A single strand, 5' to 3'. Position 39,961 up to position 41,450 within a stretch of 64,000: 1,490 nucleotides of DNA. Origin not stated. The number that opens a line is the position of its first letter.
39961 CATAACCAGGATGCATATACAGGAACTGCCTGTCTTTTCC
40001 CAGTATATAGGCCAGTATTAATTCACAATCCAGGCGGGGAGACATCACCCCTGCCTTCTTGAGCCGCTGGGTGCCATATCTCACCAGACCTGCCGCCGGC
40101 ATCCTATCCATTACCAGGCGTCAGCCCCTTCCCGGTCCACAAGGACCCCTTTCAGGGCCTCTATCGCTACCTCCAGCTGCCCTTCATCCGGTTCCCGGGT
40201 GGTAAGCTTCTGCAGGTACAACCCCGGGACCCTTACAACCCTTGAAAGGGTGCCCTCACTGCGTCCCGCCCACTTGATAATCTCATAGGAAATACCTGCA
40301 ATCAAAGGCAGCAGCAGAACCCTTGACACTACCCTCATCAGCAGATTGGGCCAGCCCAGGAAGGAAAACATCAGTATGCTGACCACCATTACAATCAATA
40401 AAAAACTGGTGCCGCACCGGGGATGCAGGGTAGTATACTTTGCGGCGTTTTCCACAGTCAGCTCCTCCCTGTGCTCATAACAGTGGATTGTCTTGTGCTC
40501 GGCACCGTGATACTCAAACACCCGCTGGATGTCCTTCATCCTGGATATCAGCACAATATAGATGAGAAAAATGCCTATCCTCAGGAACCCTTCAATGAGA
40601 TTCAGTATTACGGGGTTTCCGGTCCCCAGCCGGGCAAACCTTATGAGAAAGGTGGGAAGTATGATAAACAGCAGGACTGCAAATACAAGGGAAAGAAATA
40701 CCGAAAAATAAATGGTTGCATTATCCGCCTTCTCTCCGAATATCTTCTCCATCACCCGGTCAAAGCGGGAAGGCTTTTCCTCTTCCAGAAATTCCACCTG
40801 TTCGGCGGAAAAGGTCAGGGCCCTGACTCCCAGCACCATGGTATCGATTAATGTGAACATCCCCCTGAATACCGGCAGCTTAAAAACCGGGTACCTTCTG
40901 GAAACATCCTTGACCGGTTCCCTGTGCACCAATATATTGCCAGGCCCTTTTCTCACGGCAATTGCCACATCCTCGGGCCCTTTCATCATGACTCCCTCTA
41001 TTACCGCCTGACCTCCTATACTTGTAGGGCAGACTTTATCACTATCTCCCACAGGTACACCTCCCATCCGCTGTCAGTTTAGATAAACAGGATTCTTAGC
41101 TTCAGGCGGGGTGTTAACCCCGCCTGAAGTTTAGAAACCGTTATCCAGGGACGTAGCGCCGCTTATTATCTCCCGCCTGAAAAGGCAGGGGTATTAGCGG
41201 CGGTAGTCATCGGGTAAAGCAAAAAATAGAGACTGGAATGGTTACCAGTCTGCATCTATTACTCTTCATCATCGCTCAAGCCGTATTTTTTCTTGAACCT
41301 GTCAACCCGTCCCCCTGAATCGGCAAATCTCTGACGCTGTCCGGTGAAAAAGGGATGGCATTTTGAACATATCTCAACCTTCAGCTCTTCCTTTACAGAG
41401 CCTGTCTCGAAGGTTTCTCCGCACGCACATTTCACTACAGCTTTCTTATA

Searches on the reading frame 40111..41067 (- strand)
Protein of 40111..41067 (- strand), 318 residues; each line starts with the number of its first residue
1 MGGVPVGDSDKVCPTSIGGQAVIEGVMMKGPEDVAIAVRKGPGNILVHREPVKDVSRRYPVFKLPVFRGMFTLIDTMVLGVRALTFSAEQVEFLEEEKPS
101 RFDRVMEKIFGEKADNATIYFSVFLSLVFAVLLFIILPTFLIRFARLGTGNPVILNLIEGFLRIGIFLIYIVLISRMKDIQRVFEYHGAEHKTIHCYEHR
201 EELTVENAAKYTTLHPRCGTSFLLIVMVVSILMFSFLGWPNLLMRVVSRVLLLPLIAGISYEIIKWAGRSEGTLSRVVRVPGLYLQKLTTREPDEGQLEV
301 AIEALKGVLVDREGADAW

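Call 25: find_homologous_proteins(query=window:40111-41067:-, max_evalue=1e-30)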
Query window:40111-41067:- (318 aa): 8000 proteins with E <= 1e-30 among 8000 candidates; the best 120 are listed.
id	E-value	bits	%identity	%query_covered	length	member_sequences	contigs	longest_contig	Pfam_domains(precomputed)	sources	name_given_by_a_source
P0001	4.9e-202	688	100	98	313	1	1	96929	PF07136.17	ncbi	-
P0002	1.4e-175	601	85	98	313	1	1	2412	PF07136.17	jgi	-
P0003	4.9e-169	579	82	98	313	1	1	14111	PF07136.17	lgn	-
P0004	1.2e-161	555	75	98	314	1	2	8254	PF07136.17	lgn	-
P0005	9.5e-161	552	77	98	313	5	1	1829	PF07136.17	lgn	-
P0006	7.9e-158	543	75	98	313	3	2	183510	PF07136.17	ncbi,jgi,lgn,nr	ncbi:MAG: hypothetical protein HPY66_1579 [Firmicutes bacterium]|nr:hypothetical protein [Bacillota 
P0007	1.2e-150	519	73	98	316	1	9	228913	PF07136.17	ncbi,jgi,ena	jgi:uncharacterized protein YqhQ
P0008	2.7e-145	501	71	98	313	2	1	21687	PF07136.17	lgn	-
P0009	4.6e-145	501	68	99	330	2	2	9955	PF07136.17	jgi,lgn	jgi:uncharacterized protein YqhQ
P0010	6.8e-144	497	71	97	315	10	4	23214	PF07136.17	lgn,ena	-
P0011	8.1e-144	497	72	98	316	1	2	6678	PF07136.17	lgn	-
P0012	2.4e-142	492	68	97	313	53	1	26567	PF07136.17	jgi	jgi:uncharacterized protein YqhQ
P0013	1.7e-139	482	68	97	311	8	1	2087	PF07136.17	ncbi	-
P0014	2.3e-139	482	70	96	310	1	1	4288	PF07136.17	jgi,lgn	jgi:uncharacterized protein YqhQ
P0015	4.4e-139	481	68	97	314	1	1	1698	PF07136.17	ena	-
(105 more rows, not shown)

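Call 26: find_encoding_contigs(protein=P0001, flank=2000, max_places=2)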
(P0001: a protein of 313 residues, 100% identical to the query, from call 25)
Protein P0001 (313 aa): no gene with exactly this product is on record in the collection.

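Call 27: find_encoding_contigs(protein=P0003, flank=2500, max_places=2)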
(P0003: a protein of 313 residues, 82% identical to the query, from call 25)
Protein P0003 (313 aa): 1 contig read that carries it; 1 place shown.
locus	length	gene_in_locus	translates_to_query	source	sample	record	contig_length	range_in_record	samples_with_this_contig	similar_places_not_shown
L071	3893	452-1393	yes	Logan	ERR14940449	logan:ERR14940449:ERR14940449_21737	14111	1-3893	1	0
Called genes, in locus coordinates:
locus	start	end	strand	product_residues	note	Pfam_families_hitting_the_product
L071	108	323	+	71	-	PF01197:Ribosomal_L31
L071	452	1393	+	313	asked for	PF07136:DUF1385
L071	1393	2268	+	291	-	PF17827:PrmC_N, PF03602:Cons_hypoth95 (weak), PF01170:UPF0020 (weak), PF05175:MTS, PF06325:PrmA, PF02390:Methyltransf_4 (weak), PF13847:Methyltransf_31, PF13649:Methyltransf_25, +3 more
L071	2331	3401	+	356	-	PF03462:PCRF, PF00472:RF-1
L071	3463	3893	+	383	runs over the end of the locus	PF00999:Na_H_Exchanger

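Call 28: find_encoding_contigs(protein=P0006, flank=2500, max_places=2)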
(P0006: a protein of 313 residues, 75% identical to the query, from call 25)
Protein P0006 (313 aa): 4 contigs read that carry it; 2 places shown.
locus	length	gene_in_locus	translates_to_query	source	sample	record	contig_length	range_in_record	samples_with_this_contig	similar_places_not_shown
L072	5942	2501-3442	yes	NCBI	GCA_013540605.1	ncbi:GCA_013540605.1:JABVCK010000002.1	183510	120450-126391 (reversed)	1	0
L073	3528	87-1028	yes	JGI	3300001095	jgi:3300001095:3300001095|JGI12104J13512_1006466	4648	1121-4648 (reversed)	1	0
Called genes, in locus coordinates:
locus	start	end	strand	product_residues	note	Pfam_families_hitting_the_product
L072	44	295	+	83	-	PF00381:PTS-HPr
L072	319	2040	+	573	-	PF05524:PEP-utilisers_N, PF00391:PEP-utilizers, PF02896:PEP-utilizers_C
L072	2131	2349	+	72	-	PF01197:Ribosomal_L31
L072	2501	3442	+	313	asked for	PF07136:DUF1385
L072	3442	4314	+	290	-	PF17827:PrmC_N, PF03602:Cons_hypoth95 (weak), PF05175:MTS, PF06325:PrmA, PF12847:Methyltransf_18 (weak), PF24675:NpmA (weak), PF13847:Methyltransf_31, PF13649:Methyltransf_25, +3 more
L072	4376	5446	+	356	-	PF03462:PCRF, PF00472:RF-1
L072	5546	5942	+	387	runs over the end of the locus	PF00999:Na_H_Exchanger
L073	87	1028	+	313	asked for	PF07136:DUF1385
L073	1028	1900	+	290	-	PF17827:PrmC_N, PF03602:Cons_hypoth95 (weak), PF05175:MTS, PF06325:PrmA, PF12847:Methyltransf_18 (weak), PF24675:NpmA (weak), PF13847:Methyltransf_31, PF13649:Methyltransf_25, +3 more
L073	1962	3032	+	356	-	PF03462:PCRF, PF00472:RF-1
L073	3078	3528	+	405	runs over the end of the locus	PF00999:Na_H_Exchanger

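Call 29: find_encoding_contigs(protein=P0007, flank=2500, max_places=2)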
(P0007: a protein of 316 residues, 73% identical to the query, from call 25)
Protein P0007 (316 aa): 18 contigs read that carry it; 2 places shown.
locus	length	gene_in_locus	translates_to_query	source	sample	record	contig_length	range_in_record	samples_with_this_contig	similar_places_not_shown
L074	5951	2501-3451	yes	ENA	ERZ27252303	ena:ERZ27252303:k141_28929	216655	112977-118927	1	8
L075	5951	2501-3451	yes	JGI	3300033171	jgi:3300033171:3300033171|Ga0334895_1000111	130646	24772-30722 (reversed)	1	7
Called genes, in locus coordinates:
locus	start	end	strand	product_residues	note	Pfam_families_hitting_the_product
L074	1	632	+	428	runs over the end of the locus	PF07498:Rho_N, PF07497:Rho_RNA_bind, PF00006:ATP-synt_ab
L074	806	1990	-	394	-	PF00155:Aminotran_1_2, PF12897:Asp_aminotransf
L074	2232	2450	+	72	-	PF01197:Ribosomal_L31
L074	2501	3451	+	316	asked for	PF07136:DUF1385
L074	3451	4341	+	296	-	PF17827:PrmC_N, PF03602:Cons_hypoth95 (weak), PF01170:UPF0020 (weak), PF05175:MTS, PF06325:PrmA, PF13649:Methyltransf_25, PF13847:Methyltransf_31, PF08241:Methyltransf_11, +2 more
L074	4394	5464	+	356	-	PF03462:PCRF, PF00472:RF-1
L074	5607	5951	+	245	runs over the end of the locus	PF02535:Zip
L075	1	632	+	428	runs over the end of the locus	PF07498:Rho_N, PF07497:Rho_RNA_bind, PF00006:ATP-synt_ab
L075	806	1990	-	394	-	PF00155:Aminotran_1_2, PF12897:Asp_aminotransf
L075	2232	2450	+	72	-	PF01197:Ribosomal_L31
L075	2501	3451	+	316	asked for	PF07136:DUF1385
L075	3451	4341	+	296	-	PF17827:PrmC_N, PF03602:Cons_hypoth95 (weak), PF01170:UPF0020 (weak), PF05175:MTS, PF06325:PrmA, PF13649:Methyltransf_25, PF13847:Methyltransf_31, PF08241:Methyltransf_11, +2 more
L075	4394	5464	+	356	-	PF03462:PCRF, PF00472:RF-1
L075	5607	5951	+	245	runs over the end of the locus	PF02535:Zip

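Call 57: list_cluster_members(proteins=[P0001])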
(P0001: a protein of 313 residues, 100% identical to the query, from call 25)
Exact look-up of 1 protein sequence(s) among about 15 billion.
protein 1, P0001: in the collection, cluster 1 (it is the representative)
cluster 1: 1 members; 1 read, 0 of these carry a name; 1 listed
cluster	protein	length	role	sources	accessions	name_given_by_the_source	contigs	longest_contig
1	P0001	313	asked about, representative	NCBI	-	-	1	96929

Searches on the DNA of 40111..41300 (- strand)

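Call 7: search_rna_families(source=window, start=41000, end=41300, threshold=evalue, max_evalue=10, show_alignments=3)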
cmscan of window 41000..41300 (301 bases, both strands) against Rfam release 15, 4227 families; matches with E-value up to 10: 8.
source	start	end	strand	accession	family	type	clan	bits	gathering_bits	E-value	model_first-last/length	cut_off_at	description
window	41024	41139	+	RF02822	Srn266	Gene; sRNA;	-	26.6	63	0.024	1-112/112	no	Streptococcus RNA 266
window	41155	41205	+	RF04201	MIR7510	Gene; miRNA;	-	19.8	93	0.2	1-79/79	no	MIR7510 microRNA precursor family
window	41154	41204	-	RF04201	MIR7510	Gene; miRNA;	-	14.2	93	5.3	1-79/79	no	MIR7510 microRNA precursor family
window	41252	41276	-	RF01140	sR20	Gene; snRNA; snoRNA; CD-box;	-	14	44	2.2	1-56/56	no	Small nucleolar RNA sR20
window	41242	41275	-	RF01304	sR5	Gene; snRNA; snoRNA; CD-box;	-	11.9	40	2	1-53/53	no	Small nucleolar RNA sR5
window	41097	41193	-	RF01444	S_pombe_snR92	Gene; snRNA; snoRNA; HACA-box;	-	11.6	80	9.1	1-144/144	no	small nucleolar RNA snR92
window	41109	41133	-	RF02975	DUF3800-XI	Gene; sRNA;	-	9.9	37.8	9.9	1-48/48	no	DUF3800-XI RNA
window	41242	41276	-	RF01152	sR1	Gene; snRNA; snoRNA; CD-box;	-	8.7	45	7.1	1-57/57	no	Small nucleolar RNA sR1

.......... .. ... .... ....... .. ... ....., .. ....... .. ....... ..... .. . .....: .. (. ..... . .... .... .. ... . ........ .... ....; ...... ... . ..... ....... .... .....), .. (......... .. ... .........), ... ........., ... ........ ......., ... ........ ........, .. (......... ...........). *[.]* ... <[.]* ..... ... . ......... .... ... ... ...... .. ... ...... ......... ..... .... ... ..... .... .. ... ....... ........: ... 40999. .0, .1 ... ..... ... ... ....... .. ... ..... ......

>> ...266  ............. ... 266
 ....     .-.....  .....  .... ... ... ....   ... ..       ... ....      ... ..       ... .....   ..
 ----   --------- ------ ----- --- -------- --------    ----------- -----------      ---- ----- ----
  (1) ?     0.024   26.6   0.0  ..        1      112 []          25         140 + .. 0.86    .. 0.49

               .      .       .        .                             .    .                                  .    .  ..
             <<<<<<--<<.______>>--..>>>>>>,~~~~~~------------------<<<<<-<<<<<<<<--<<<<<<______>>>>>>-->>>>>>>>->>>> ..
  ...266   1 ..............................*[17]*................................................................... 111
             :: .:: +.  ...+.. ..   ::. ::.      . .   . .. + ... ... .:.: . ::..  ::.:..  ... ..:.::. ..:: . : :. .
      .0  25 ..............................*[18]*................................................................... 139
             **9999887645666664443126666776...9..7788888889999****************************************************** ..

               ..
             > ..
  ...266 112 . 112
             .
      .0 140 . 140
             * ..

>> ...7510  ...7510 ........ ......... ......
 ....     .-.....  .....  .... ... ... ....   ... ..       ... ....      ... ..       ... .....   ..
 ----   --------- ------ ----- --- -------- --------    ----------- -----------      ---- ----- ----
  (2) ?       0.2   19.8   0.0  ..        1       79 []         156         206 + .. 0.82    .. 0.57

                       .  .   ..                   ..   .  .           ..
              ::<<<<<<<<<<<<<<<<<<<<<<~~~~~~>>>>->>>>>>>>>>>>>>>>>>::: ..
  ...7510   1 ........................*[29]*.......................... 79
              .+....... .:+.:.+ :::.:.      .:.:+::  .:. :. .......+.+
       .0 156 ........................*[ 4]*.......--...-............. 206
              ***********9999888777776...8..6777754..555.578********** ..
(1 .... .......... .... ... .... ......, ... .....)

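Call 67: search_with_rna_model(model_id=R1, sources=[L076, L071, L072, L073, L074, L075], max_evalue=1, show_alignments=2)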
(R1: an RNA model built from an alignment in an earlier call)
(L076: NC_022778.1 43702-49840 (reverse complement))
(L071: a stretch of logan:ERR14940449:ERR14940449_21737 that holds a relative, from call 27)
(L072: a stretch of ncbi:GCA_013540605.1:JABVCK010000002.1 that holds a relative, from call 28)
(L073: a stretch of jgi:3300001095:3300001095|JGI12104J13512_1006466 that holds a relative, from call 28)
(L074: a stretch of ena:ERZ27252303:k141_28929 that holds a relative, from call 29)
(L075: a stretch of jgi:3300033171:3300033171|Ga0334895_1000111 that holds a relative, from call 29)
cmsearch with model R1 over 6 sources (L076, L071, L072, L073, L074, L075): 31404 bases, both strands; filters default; matches with E-value up to 1: 2.
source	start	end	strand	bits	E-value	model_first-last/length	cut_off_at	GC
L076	3002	3139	+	90.2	8.1e-19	1-133/133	no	0.34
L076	2992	3065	-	20.2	0.0049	1-133/133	no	0.26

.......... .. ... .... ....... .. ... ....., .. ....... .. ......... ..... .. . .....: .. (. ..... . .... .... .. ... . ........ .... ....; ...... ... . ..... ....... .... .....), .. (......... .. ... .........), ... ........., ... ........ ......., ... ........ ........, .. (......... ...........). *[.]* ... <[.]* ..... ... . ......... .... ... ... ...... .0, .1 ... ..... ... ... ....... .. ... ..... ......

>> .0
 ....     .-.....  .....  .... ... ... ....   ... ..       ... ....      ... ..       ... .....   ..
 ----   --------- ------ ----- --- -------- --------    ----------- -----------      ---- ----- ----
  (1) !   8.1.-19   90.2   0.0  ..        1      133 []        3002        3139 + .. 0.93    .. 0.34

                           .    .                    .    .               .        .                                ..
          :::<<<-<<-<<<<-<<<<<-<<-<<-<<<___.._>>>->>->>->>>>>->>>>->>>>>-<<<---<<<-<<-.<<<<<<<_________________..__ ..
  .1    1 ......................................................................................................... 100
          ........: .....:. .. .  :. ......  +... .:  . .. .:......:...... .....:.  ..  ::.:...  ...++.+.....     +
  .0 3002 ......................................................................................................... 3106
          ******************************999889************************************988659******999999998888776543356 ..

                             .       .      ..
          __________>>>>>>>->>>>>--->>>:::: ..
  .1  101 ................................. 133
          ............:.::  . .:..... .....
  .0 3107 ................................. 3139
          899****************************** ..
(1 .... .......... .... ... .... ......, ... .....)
